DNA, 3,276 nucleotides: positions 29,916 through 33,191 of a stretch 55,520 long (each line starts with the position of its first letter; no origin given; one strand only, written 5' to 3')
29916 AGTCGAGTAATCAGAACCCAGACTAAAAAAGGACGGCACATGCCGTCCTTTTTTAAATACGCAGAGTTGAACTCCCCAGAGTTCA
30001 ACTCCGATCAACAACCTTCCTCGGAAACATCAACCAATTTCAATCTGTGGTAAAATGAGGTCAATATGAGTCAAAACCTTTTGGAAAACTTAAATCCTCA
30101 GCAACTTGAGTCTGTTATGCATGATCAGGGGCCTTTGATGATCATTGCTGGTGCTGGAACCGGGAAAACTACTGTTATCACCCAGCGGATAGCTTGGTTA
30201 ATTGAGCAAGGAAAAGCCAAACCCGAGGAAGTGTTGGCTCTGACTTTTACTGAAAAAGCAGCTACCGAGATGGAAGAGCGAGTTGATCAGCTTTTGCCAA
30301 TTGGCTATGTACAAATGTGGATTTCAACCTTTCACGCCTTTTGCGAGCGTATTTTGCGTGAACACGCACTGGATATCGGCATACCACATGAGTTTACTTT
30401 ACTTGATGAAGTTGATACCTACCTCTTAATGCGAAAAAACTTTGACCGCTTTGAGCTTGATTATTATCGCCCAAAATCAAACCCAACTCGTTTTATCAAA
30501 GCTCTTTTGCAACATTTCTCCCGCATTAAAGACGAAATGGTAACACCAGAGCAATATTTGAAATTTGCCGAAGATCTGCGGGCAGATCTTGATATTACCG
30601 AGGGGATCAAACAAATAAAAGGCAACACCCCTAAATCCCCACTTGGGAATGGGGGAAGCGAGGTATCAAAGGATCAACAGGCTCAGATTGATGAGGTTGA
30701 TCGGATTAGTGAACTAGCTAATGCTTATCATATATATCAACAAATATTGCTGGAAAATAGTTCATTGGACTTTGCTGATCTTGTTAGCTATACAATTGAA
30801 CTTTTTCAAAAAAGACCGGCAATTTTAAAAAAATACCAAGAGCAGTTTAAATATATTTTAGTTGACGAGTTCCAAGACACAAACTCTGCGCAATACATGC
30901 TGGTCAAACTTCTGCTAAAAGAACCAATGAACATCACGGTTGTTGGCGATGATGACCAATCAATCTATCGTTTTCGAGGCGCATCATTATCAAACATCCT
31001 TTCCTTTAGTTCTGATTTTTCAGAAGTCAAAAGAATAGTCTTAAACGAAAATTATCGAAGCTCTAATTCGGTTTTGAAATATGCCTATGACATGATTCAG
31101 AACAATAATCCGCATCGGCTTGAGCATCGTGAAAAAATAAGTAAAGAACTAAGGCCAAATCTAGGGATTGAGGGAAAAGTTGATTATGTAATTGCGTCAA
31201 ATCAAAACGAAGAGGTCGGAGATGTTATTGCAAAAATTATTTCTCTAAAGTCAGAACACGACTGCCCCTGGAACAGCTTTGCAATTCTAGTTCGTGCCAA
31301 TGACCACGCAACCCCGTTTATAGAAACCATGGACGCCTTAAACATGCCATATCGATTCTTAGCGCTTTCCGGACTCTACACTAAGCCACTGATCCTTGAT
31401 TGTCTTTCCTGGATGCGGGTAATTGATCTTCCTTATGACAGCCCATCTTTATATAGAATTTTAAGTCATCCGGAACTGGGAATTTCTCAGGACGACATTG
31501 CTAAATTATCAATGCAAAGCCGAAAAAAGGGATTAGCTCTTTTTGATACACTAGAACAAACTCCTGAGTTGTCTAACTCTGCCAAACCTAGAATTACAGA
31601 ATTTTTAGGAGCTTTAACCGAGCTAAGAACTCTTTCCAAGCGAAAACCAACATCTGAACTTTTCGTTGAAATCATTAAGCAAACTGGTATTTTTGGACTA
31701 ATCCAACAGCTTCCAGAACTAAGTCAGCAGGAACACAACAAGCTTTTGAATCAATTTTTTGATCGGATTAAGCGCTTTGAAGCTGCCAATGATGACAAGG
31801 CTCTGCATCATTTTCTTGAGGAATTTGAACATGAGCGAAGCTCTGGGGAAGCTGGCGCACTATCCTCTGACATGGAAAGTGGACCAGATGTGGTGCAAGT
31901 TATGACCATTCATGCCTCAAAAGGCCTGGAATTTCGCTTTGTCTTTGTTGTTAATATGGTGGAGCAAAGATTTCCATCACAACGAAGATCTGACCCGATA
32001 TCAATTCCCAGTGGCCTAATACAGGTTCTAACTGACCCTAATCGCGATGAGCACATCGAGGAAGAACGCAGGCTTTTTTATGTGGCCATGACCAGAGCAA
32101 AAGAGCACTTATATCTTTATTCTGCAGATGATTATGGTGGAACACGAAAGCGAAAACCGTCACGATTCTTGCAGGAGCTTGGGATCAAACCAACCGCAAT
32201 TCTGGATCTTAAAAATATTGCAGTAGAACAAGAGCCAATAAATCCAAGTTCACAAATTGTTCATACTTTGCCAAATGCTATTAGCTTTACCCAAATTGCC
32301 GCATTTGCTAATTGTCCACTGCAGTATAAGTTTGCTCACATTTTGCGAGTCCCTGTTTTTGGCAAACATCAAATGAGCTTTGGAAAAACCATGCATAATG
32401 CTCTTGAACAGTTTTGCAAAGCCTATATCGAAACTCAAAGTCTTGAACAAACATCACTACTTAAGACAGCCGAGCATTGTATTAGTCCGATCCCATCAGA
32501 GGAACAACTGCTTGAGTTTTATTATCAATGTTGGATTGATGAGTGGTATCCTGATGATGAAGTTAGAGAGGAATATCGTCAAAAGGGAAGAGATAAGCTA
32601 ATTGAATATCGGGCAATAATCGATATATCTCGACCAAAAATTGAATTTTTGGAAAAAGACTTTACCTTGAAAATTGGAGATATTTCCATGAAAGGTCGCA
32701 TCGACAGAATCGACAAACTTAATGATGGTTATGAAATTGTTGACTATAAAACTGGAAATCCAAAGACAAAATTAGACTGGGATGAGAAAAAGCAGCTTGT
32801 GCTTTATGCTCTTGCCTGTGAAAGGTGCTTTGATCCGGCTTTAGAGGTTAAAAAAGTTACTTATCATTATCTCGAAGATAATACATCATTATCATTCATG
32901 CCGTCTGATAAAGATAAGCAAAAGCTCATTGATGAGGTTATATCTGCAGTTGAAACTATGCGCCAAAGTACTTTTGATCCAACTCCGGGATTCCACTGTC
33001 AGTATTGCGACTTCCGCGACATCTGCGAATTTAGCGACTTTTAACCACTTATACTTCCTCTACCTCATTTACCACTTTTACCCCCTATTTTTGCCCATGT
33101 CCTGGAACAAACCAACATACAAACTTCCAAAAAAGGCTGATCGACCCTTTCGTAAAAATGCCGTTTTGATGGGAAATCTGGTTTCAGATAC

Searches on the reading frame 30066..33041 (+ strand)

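Call 68: search_protein_families(library=pfam, proteins=[window:30066-33041:+], max_evalue=0.001)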
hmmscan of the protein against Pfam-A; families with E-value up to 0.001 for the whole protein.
window:30066-33041:+ (992 aa): 10 families
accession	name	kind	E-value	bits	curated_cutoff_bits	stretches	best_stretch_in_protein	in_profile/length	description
PF00580.27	UvrD-helicase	-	9.7e-83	278.4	23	1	9-318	1-270/271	UvrD/REP helicase N-terminal domain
PF13361.12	UvrD_C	-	2.6e-51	175.5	25.6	1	324-685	1-346/350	UvrD-like helicase C-terminal domain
PF12705.13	PDDEXK_1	-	8.7e-34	118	22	1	739-988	2-247/247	PD-(D/E)XK nuclease superfamily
PF13245.12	AAA_19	-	8.9e-26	91.1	25.1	1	19-304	9-134/134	AAA domain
PF13538.12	UvrD_C_2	-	8.4e-14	51.6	27.4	2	655-685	20-52/52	UvrD-like helicase C-terminal domain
PF13604.12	AAA_30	-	9.1e-09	35.7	27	1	9-74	2-67/191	AAA domain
PF01443.25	Viral_helicase1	-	2.1e-06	28.2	21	0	654-685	195-227/228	Viral superfamily 1 RNA helicase core domain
PF10926.14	DUF2800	-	3.3e-06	27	21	1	839-988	81-233/368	Protein of unknown function (DUF2800)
PF01930.23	Cas_Cas4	-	2.2e-05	25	22.7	1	872-987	52-158/160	Domain of unknown function DUF83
PF21445.3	ADDB_N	-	6.3e-05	22.7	26.6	0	26-172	2-144/290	ADDB, N-terminal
